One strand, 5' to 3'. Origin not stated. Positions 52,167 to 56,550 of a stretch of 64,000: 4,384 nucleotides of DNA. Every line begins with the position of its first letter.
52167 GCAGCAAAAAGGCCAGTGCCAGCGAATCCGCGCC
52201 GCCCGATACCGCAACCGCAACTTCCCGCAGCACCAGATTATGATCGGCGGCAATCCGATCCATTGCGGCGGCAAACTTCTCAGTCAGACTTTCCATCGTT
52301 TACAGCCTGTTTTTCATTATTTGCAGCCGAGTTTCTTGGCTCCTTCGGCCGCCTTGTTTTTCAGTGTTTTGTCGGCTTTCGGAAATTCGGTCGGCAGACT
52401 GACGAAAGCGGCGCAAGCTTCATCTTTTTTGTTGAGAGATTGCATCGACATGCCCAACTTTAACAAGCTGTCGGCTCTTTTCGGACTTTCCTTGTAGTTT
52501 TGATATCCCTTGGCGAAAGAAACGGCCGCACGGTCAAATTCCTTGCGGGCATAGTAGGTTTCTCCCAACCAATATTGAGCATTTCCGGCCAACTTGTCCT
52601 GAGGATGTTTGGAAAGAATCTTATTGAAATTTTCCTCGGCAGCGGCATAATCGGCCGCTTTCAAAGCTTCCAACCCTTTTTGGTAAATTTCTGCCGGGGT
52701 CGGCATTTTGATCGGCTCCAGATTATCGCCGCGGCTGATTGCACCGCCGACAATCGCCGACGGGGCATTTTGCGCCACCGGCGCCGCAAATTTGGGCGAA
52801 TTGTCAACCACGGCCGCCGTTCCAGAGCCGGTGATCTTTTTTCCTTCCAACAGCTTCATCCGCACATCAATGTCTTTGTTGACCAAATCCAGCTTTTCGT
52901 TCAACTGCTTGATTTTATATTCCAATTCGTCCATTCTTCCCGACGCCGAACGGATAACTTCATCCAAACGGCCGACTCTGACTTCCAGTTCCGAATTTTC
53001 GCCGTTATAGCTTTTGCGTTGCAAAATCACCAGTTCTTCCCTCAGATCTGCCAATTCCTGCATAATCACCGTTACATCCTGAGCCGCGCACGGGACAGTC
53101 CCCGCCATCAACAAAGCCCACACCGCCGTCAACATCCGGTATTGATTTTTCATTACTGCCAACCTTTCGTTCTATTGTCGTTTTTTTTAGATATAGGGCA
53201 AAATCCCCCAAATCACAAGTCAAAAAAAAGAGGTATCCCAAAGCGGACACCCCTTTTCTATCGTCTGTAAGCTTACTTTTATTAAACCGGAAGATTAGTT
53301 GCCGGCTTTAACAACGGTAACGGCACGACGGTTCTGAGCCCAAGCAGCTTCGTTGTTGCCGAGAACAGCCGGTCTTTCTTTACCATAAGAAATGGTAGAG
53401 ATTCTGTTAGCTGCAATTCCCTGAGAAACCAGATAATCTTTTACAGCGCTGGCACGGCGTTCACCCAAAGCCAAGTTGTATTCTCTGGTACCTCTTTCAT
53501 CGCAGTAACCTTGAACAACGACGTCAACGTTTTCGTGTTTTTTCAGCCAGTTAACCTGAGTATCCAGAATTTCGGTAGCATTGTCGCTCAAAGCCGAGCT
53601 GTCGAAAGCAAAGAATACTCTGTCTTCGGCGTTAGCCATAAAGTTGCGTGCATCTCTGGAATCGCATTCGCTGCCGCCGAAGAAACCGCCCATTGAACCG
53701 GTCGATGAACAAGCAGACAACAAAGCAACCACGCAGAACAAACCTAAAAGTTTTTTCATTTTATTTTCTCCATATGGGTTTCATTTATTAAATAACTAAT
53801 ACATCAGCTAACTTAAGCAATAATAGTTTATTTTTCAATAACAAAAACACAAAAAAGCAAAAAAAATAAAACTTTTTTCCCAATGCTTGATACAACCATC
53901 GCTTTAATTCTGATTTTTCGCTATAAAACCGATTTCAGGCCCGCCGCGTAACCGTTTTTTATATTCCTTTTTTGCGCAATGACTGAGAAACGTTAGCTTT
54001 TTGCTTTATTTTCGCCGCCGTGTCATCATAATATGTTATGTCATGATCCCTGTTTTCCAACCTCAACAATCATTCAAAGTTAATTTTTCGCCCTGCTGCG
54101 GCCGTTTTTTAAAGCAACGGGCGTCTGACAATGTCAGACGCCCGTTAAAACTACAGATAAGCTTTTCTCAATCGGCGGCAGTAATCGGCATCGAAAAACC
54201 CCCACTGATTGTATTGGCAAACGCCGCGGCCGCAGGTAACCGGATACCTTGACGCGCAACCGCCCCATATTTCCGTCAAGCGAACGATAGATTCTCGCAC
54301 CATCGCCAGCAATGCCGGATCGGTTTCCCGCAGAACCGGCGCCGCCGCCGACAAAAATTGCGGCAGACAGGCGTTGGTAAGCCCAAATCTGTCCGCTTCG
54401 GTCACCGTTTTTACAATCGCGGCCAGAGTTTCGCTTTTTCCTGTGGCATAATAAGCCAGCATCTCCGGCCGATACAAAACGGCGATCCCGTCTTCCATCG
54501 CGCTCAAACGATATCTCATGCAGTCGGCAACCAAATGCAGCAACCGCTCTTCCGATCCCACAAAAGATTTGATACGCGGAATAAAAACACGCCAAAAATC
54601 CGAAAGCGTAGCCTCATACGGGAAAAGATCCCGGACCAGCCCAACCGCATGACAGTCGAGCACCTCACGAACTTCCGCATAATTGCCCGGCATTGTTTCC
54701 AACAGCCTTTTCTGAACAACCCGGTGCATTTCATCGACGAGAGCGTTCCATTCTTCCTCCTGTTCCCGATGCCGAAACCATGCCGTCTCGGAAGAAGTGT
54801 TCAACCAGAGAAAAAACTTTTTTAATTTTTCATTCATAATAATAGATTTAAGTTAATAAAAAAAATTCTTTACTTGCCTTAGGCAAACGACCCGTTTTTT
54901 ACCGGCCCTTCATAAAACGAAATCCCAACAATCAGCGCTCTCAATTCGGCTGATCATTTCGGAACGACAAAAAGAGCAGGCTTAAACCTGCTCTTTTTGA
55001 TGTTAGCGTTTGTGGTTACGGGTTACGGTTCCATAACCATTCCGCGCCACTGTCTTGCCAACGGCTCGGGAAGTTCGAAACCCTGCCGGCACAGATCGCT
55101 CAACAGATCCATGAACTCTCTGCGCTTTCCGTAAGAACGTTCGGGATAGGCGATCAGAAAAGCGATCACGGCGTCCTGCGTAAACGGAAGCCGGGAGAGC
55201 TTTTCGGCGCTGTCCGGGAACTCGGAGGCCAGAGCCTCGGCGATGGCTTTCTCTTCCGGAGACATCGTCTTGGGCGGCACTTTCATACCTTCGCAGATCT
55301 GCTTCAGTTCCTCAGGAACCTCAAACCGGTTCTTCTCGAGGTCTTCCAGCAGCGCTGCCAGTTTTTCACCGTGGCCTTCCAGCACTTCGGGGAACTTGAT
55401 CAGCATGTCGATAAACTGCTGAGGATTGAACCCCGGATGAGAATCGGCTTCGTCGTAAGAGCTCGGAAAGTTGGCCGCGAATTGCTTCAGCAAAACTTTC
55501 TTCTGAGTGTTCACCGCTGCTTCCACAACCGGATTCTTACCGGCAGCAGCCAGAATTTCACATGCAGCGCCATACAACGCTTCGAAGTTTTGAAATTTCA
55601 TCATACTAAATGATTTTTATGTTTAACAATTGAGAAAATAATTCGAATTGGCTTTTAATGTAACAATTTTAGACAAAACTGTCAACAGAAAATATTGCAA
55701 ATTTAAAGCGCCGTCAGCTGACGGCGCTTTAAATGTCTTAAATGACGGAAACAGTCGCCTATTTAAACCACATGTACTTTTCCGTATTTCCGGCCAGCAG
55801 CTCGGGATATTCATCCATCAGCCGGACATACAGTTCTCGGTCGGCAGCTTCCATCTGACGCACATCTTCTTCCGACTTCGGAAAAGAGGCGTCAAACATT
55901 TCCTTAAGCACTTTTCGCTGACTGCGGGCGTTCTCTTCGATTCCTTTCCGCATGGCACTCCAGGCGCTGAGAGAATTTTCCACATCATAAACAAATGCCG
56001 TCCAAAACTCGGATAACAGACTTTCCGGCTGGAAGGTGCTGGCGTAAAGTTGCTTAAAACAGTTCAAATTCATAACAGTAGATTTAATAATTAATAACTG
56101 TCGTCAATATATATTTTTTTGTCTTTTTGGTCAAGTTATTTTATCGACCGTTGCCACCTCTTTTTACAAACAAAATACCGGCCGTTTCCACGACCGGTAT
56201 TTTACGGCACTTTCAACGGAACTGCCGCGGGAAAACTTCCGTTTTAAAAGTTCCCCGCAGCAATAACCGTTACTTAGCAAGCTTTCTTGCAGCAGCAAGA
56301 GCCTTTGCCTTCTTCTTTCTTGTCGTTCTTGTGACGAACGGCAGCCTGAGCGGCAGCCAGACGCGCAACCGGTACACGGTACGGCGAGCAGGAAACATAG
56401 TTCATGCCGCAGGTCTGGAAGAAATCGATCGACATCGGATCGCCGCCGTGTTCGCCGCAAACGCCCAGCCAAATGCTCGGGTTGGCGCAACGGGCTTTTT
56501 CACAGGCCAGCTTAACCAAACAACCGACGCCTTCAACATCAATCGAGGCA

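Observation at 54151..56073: Three tandem paralogous orphan genes occupy the position upstream of pal, where tolB normally sits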

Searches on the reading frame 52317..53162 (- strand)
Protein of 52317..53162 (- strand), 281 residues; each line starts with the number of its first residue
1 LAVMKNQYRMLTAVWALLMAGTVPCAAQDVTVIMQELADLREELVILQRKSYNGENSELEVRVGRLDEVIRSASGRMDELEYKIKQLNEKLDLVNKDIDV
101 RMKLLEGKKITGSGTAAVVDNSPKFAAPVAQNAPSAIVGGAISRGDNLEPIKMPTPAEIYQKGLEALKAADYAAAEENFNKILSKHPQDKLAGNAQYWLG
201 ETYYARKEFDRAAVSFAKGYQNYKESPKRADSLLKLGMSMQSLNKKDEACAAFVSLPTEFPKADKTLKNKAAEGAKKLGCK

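Call 7: search_protein_families(library=pfam, proteins=[window:52317-53162:-], max_evalue=1)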
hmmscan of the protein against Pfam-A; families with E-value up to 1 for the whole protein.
window:52317-53162:- (281 aa): 21 families
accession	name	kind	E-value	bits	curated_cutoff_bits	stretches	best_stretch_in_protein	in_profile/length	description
PF13174.12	TPR_6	-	7.7e-11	42.3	26.3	2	231-262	1-32/33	Tetratricopeptide repeat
PF13525.12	YfiO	-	1.7e-08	34.9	25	1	155-238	4-87/203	Outer membrane lipoprotein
PF13432.12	TPR_16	-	2.1e-07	31.7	32.7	1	160-224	1-62/65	Tetratricopeptide repeat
PF07719.23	TPR_2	-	2.2e-06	27.8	27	2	195-221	3-29/34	Tetratricopeptide repeat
PF14559.12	TPR_19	-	5.9e-06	27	25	1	166-213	1-45/68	Tetratricopeptide repeat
PF13428.12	TPR_14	-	1.3e-05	25.8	23.5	1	194-228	2-36/44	Tetratricopeptide repeat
PF09976.15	TPR_21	-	0.005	17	25.5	1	157-251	40-134/193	Tetratricopeptide repeat-like domain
PF13424.12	TPR_12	-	0.0068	17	30.1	2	194-249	4-64/77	Tetratricopeptide repeat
PF13512.12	TPR_18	-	0.007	17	21.9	1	155-228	9-82/145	Tetratricopeptide repeat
PF00515.34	TPR_1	-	0.015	15.5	27.8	2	160-189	5-34/34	Tetratricopeptide repeat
PF12895.13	ANAPC3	-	0.021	15.6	27.2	1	171-253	4-79/82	Anaphase-promoting complex, cyclosome, subunit 3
PF24481.2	CT398_CC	-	0.029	14.7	27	1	33-101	79-149/180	CT398-like coiled coil hairpin domain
PF08614.16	ATG16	-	0.048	14.3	33.7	1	33-106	79-154/200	Autophagy protein 16 (ATG16)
PF04049.19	ANAPC8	-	0.079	12.9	23.8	1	193-220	73-100/267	Anaphase promoting complex subunit 8 / Cdc23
PF10205.14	KLRAQ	-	0.1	13.4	27.3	1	54-111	26-83/105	Predicted coiled-coil domain-containing protein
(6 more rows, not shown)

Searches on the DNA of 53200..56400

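Call 86: search_rna_families(source=window, start=53200, end=56400, threshold=evalue, max_evalue=1)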
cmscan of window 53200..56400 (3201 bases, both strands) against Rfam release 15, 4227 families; matches with E-value up to 1: 4.
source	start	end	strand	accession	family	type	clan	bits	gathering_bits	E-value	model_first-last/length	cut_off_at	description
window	54827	55003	+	RF04182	GibS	Gene; sRNA;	-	28.3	115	0.39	1-142/142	no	GibS sRNA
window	53324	53406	-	RF02782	CpoB_ybgF_thermometer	Cis-reg; thermoregulator;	-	28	51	0.015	1-139/139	no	CpoB/ybgF ICR thermometer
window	56107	56222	-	RF00234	glmS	Cis-reg; riboswitch;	-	18.6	37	0.22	1-167/167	no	glmS glucosamine-6-phosphate activated ribozyme aptamer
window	54117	54170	-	RF02769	Ysr202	Gene; sRNA;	-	17.3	315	0.067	1-282/282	no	Yersinia sRNA 202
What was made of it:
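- Tried and rejected: Known RNAs in the interval: only sub-threshold Rfam hits (call 86).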

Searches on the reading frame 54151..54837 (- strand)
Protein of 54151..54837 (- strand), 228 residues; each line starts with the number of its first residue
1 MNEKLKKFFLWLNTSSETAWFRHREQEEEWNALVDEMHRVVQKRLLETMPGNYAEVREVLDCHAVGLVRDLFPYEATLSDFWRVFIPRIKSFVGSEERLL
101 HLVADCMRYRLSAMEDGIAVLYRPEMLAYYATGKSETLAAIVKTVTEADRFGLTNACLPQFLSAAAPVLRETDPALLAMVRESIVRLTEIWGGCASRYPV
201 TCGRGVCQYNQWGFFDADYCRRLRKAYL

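Call 7: search_protein_families(library=pfam, proteins=[window:54151-54837:-], max_evalue=1)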
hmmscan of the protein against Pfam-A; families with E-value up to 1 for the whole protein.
window:54151-54837:- (228 aa): 0 families

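Call 8: search_protein_families(library=ncbifam, proteins=[window:54151-54837:-], max_evalue=1)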
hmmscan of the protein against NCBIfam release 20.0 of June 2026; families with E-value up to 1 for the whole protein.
window:54151-54837:- (228 aa): 0 families
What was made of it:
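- Checked: 'Orphan' holds for annotation: there are no Pfam or NCBIfam hits (calls 7, 8).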

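Call 11: find_homologous_proteins(query=window:54151-54837:-, max_evalue=0.01)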
Query window:54151-54837:- (228 aa): 4 proteins with E <= 0.01 among 527 candidates.
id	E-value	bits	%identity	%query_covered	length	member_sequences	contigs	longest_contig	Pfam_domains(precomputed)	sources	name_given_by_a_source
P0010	4.2e-152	522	100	100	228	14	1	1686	-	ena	-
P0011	5.4e-136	470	88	100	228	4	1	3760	-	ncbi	-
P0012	2.4e-134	464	88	100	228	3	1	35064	-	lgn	-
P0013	9.5e-82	292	80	75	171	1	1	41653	-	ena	-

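Call 48: search_protein_families(library=padloc, proteins=[window:54151-54837:-], max_evalue=1)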
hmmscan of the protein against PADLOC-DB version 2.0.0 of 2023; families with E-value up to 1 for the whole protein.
window:54151-54837:- (228 aa): 0 families

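Call 49: search_protein_families(library=phrogs, proteins=[window:54151-54837:-], max_evalue=1)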
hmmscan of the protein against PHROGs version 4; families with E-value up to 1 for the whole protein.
window:54151-54837:- (228 aa): 1 family
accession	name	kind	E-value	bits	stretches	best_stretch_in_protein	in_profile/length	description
phrog_28328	-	unknown function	0.09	14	1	145-172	35-60/95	-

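Call 66: search_dna_similar(query=window:54151-54837:-, collection=phages, mode=protein, max_evalue=0.01)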
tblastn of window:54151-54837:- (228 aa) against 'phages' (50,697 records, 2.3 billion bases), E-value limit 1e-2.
No match.

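Call 67: predict_structure(alignment_id=A3)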
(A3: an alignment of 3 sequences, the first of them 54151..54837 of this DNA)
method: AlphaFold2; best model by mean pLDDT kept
length: 228 residues; sequences in the alignment: 3
mean_pLDDT: 50.8   pTM: 0.41
mean pLDDT of the five models: 50.8, 46.0, 43.7, 39.1, 38.5
residues with pLDDT >= 90: 0; 70-90: 23; 50-70: 85; < 50: 120
segments of 3 or more residues with pLDDT < 50: 1-30, 52-56, 70-81, 92-117, 151-155, 192-220, 222-228
pLDDT, mean of each block of 10 residues (from residue 1): 38 31 41 53 53 48 52 44 50 48 46 46 61 67 63 52 72 79 65 41 31 41 44
secondary structure, 60 per line:
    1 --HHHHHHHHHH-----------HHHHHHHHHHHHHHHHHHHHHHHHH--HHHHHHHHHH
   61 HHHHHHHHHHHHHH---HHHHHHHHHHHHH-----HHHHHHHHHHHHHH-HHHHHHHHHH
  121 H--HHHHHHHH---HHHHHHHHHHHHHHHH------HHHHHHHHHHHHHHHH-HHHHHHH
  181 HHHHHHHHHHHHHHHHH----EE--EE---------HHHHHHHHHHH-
elements in order: H3-12 H24-48 H51-74 H78-90 H96-109 H111-121 H124-131 H135-150 H157-172 H174-197 H217-227
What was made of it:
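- Tried and rejected: The AF2 model of A was too poor (pLDDT 50.8) to search (call 67).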

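Call 70: search_solved_structures(query=A6, max_evalue=1)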
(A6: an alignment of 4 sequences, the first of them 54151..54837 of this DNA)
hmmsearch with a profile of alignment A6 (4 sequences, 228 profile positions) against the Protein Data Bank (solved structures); distinct sequences matched with E-value up to 1: 0.

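Call 99: search_protein_families(library=pfam, proteins=[L099:2921-3628:+, L099:4052-4462:+, L099:4585-5283:+, L099:5289-5888:+, L099:6001-6579:+, L099:6692-7900:+, L099:8070-8774:+, L099:8916-9731:+, L100:3776-4462:+], max_evalue=0.1)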
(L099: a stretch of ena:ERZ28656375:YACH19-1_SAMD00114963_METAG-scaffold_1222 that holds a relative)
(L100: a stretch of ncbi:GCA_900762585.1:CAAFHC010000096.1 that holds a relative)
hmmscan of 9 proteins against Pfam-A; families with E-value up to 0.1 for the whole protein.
L099:2921-3628:+ (235 aa): 2 families
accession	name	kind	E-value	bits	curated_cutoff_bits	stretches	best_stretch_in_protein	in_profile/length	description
PF01966.28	HD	-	1.1e-05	26.1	22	1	63-176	2-112/116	HD domain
PF08668.18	HDOD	-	0.072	13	22.9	0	63-98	96-131/196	HDOD domain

L099:4052-4462:+ (136 aa): 0 families

L099:4585-5283:+ (232 aa): 0 families

L099:5289-5888:+ (199 aa): 0 families

L099:6001-6579:+ (192 aa): 2 families
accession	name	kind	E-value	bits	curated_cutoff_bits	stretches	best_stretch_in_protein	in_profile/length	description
PF25340.1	BCD_RFX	-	0.047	13.5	24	1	28-87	70-126/270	RFX BCD domain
PF09660.15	DUF2397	-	0.051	12.8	28.5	1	34-83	385-434/483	Protein of unknown function (DUF2397)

L099:6692-7900:+ (402 aa): 2 families
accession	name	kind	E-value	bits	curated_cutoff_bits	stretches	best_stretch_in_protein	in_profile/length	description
PF00959.24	Phage_lysozyme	-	2.3e-13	51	22.3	1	174-248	47-121/125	Phage lysozyme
PF13887.11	MYRF_ICA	-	0.078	12.6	24.1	0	286-298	23-35/36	Myelin regulatory factor ICA domain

L099:8070-8774:+ (234 aa): 0 families

L099:8916-9731:+ (271 aa): 1 family
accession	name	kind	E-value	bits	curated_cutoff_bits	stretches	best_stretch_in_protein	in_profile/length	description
PF12920.12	TcdA_TcdB_pore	-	0.001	17.9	27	1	85-148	258-322/655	TcdA/TcdB pore forming domain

L100:3776-4462:+ (228 aa): 0 families

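Call 109: find_related_loci(query=A11, collection=metagenome_contigs, flank=8000)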
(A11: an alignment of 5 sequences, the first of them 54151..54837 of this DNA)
Query A11 (228 aa) in metagenome_contigs; peptide patterns used: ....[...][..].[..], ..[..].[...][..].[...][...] (x = any residue, [..] = any of these).
600 stretches matched a pattern (row limit reached: there are more); 2 encode a relative of the query (tblastn E <= 1e-3); 1 distinct loci.
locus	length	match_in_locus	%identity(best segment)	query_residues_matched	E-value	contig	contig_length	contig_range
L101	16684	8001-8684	86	1-228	5e-138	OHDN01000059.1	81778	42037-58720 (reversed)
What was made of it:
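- Tried and rejected: The metagenome scan with the A alignment returned only the already known contig (call 109).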
